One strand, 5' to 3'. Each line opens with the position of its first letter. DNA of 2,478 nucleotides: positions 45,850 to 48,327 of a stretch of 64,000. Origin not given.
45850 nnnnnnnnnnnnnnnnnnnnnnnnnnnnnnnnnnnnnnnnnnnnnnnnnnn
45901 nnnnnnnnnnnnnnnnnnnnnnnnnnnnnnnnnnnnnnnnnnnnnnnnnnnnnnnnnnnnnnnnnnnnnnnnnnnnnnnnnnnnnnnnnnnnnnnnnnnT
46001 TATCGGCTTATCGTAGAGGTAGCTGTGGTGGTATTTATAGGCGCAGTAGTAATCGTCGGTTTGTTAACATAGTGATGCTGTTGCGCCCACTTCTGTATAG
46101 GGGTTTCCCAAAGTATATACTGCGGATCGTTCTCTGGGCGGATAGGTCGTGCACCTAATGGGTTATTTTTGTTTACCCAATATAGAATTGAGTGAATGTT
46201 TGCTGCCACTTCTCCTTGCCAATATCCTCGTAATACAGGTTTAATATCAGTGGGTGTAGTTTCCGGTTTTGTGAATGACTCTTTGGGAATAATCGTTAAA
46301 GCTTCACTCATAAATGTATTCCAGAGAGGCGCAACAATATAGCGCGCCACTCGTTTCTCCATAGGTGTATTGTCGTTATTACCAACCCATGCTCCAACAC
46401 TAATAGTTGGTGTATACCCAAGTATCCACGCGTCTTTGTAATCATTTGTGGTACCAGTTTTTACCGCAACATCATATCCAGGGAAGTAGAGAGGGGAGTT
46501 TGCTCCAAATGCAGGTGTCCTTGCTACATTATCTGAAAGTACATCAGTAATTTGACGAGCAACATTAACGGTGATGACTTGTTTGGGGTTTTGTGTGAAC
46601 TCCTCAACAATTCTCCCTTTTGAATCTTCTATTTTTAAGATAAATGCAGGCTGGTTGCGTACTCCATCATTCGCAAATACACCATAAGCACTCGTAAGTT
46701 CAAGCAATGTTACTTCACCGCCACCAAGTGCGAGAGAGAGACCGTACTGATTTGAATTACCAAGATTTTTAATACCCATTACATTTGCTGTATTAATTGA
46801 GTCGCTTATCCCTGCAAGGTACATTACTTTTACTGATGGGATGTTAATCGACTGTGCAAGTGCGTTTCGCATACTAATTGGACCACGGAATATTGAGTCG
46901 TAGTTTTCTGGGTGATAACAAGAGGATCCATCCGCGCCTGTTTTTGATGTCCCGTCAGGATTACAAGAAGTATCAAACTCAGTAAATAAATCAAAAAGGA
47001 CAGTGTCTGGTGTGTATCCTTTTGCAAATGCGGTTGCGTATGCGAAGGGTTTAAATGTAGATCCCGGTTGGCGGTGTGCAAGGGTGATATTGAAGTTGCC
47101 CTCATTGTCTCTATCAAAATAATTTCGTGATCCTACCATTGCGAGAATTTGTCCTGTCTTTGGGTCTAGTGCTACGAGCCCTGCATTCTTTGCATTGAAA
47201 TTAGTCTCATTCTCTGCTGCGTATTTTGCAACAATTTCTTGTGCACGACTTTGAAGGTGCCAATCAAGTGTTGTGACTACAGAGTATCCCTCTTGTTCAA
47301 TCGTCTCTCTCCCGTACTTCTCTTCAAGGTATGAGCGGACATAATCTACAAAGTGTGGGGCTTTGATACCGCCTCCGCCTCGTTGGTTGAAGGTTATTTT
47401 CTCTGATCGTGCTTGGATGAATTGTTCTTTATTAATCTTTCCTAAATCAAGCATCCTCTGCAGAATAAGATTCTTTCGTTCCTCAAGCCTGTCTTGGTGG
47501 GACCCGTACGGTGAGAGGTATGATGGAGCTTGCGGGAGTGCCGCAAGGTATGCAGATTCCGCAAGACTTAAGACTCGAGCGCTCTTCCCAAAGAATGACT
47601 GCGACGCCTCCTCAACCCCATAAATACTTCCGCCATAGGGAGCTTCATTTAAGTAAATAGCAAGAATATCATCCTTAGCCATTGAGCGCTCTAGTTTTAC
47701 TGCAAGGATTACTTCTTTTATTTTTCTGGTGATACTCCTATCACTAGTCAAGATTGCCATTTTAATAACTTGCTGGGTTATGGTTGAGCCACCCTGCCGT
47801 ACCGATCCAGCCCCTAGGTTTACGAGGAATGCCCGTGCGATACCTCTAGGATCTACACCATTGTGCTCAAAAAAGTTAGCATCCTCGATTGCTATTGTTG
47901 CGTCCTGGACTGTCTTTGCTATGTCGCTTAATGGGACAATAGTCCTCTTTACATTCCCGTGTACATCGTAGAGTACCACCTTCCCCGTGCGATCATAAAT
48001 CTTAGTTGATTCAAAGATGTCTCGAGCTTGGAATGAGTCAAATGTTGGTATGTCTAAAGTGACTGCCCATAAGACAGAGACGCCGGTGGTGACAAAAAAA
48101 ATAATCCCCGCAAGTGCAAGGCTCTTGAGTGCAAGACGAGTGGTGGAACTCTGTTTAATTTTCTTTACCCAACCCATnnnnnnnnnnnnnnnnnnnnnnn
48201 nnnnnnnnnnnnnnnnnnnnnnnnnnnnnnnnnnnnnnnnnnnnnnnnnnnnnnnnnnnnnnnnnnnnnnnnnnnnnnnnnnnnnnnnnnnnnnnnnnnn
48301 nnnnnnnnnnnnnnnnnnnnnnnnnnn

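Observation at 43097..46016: dnaA-dnaN-DUF721 block has much lower GC than its flanks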

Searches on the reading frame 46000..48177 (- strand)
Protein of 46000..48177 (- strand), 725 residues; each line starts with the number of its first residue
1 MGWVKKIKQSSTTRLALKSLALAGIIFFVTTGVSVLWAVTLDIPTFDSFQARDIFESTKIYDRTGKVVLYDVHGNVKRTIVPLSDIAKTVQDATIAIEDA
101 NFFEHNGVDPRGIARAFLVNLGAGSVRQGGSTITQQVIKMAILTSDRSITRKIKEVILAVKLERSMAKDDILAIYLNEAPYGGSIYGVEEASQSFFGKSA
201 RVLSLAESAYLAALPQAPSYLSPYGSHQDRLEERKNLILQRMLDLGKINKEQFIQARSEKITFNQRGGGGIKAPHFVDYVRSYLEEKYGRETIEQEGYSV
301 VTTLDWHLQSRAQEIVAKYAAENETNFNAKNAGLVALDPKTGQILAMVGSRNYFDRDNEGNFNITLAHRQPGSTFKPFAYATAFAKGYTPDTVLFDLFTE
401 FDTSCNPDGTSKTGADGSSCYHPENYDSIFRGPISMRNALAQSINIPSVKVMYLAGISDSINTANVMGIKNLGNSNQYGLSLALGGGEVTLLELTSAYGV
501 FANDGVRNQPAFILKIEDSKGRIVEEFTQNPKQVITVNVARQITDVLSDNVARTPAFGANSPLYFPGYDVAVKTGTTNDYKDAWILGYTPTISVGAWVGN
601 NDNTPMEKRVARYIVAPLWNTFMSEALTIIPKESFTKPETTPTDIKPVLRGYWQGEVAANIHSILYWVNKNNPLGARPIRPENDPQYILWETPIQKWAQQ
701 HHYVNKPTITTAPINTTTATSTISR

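Call 4: search_protein_families(library=pfam, proteins=[window:46000-48177:-])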
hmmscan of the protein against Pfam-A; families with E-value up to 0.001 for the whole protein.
window:46000-48177:- (725 aa): 2 families
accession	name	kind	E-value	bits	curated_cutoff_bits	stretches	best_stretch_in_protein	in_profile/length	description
PF00912.28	Transgly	-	1.3e-61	207.6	27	1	72-242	8-177/178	Transglycosylase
PF00905.27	Transpeptidase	-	5e-29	101.9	22.1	1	334-605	3-282/299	Penicillin binding protein transpeptidase domain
